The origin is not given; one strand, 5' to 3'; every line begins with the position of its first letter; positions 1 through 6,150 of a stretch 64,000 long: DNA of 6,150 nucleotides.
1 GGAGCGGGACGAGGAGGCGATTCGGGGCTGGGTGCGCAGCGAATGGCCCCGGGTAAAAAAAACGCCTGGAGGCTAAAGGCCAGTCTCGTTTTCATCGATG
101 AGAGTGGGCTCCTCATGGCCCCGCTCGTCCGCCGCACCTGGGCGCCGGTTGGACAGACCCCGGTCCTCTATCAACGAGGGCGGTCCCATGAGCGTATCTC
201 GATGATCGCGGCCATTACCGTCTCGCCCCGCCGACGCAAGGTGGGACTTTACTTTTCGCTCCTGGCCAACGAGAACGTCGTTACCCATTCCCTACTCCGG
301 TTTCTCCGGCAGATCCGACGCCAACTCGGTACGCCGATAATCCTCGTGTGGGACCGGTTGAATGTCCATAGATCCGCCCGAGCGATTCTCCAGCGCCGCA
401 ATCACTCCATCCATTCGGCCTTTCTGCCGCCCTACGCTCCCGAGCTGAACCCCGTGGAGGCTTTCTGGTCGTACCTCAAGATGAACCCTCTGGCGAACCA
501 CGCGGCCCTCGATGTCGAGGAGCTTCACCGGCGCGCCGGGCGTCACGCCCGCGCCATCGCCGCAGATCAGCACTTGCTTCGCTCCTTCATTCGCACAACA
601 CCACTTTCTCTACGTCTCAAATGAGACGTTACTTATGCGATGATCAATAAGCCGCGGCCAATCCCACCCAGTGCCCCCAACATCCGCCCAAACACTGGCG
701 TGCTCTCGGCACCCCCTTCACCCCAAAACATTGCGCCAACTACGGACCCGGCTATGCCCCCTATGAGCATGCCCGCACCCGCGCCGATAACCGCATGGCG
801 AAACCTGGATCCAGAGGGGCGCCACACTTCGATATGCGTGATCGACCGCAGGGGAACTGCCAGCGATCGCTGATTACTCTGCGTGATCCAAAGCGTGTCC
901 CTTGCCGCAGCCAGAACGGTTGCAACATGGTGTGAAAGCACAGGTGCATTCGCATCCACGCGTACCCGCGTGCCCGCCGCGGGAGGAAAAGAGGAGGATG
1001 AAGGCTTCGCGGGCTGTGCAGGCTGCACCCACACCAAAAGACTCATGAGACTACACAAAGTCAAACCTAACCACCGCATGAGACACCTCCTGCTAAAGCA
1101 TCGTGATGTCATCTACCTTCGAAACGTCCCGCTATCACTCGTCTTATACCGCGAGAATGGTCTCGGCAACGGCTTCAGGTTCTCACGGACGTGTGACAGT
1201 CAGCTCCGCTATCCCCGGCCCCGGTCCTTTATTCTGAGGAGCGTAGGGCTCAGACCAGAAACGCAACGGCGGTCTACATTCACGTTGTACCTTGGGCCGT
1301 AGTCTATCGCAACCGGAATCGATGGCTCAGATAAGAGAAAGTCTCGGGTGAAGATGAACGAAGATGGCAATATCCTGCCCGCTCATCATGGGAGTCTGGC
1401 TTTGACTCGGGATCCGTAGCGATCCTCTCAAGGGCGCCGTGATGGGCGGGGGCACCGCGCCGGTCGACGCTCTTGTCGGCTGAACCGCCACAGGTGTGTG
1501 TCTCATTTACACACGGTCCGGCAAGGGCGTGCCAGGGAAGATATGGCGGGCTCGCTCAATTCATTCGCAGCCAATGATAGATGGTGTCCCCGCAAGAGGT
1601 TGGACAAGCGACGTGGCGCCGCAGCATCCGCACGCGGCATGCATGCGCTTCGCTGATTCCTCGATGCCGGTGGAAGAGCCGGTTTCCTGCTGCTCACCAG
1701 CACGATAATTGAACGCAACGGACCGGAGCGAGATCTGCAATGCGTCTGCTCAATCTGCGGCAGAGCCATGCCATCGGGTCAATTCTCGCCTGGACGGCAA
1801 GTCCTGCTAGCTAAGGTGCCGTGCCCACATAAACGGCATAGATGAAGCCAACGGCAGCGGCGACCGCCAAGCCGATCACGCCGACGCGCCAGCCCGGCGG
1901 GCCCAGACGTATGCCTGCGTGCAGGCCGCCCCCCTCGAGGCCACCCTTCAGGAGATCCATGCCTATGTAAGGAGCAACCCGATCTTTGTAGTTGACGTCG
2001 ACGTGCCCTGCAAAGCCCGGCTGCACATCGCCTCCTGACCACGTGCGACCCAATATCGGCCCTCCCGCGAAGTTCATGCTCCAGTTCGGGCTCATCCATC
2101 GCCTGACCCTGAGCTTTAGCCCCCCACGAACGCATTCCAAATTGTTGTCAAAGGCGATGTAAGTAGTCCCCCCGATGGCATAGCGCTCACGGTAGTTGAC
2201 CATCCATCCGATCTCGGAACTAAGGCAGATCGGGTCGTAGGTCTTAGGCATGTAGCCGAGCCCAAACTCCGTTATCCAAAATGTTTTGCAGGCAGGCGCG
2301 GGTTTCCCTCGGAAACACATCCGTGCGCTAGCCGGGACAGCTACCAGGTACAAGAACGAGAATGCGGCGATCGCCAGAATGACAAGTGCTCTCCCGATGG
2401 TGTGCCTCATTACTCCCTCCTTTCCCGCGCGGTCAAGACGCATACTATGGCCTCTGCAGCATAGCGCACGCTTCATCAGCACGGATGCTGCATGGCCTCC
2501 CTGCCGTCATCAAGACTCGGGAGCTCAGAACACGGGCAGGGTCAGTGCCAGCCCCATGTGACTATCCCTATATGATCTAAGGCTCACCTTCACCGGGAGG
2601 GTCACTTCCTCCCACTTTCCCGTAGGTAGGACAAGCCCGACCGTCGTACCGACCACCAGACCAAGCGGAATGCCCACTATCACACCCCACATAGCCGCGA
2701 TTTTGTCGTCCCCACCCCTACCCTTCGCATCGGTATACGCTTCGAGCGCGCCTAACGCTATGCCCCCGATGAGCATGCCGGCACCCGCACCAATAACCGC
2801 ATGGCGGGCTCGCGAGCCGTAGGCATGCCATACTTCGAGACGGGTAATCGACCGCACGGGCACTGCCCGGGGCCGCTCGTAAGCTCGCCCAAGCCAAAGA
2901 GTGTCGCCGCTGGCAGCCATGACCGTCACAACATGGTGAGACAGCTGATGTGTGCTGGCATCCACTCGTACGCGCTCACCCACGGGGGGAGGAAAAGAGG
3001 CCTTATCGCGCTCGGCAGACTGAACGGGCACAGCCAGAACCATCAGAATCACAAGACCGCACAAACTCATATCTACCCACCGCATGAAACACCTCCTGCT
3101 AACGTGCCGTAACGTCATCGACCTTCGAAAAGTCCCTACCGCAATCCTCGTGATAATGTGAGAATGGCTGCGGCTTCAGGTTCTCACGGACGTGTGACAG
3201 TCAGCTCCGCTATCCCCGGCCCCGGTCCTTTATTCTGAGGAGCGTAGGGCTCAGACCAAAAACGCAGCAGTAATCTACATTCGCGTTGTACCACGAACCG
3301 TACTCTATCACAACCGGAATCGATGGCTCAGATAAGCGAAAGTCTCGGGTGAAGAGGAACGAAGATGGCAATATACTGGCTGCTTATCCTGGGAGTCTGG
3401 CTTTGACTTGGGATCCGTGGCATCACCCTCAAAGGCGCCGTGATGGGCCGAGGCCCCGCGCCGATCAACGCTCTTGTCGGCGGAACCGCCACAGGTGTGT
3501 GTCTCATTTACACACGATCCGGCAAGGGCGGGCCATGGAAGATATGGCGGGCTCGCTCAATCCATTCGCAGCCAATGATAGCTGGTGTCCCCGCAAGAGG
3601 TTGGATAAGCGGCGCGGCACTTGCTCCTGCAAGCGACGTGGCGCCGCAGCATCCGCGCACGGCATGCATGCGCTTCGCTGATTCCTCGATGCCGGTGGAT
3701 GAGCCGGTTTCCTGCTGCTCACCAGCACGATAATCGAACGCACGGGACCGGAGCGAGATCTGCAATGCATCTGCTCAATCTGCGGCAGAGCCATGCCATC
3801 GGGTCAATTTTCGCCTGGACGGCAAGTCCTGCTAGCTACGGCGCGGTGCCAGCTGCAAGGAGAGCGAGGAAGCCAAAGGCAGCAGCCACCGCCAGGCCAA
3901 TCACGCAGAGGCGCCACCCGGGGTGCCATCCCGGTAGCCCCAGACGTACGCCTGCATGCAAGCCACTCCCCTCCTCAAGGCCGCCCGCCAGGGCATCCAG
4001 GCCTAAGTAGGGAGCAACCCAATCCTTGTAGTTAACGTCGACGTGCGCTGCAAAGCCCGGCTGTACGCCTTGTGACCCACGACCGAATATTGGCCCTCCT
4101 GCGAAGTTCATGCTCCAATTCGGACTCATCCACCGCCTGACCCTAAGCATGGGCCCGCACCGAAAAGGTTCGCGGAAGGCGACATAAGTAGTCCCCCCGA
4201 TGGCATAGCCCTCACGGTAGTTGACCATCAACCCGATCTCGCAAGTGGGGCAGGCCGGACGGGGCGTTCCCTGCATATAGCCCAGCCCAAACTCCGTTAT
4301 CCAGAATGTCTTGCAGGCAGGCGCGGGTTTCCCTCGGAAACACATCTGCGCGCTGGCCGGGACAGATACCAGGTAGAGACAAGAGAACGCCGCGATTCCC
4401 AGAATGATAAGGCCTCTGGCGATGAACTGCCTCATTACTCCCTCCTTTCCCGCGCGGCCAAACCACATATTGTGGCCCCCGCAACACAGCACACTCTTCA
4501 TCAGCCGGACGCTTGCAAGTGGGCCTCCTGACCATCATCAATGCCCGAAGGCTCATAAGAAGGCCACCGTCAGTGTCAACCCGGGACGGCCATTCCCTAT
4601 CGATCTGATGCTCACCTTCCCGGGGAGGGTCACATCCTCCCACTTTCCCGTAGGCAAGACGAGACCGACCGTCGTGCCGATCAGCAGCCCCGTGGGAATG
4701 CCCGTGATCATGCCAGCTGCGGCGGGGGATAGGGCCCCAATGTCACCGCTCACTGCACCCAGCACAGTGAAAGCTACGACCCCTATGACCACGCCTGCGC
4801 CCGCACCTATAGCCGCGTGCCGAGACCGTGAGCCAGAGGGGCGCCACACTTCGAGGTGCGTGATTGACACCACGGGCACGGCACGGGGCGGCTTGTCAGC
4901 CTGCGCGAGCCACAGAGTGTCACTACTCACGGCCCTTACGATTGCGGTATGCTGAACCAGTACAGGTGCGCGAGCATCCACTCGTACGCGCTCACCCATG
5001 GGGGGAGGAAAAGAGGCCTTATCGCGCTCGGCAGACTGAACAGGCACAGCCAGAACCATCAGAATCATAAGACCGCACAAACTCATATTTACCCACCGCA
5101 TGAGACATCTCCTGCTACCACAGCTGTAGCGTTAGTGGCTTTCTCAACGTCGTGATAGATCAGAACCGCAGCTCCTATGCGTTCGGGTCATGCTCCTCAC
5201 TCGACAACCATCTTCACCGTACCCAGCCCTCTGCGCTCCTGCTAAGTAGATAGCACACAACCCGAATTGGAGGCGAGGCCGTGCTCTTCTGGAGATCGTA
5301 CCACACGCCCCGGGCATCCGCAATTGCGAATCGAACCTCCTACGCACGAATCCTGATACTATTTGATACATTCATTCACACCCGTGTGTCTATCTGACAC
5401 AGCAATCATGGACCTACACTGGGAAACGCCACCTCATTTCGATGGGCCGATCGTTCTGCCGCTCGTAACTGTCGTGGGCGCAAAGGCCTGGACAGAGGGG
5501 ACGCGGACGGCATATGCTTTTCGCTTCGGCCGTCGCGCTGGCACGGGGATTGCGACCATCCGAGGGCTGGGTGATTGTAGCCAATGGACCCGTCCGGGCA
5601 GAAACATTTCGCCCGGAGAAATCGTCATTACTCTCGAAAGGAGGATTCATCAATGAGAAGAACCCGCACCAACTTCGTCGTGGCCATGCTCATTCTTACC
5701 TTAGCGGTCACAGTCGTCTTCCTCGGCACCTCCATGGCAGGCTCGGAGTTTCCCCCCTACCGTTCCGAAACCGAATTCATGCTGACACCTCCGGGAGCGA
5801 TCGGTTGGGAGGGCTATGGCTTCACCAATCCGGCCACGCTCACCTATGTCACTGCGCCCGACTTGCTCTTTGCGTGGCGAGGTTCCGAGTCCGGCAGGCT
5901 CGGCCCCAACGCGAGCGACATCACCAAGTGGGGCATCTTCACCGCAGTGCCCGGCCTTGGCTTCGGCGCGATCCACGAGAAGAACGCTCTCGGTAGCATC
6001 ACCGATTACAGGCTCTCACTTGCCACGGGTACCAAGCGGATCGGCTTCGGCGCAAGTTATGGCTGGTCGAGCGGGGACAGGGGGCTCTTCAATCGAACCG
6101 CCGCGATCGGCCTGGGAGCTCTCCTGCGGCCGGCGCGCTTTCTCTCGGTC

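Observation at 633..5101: Tandem array of diverged two-gene cassettes (glycine-zipper protein A plus Cys-containing signal-peptide protein B) with hyper-conserved spacers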

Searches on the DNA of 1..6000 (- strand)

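Call 5: search_rna_families(source=window, start=1, end=6000, threshold=evalue, max_evalue=1, show_alignments=3)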
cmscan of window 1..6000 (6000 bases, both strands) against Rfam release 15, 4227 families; matches with E-value up to 1: 0.
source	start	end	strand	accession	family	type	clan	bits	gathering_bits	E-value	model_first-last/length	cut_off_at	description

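Call 54: search_dna_similar(query=window:3150-3840:-, collection=plasmids, mode=distant, max_evalue=0.01)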
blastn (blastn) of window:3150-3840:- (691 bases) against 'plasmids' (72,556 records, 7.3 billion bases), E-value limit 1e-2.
No match.

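Call 55: search_dna_similar(query=window:3150-3840:-, collection=phages, mode=distant, max_evalue=0.01)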
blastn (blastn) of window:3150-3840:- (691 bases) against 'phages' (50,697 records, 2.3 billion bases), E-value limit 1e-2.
No match.
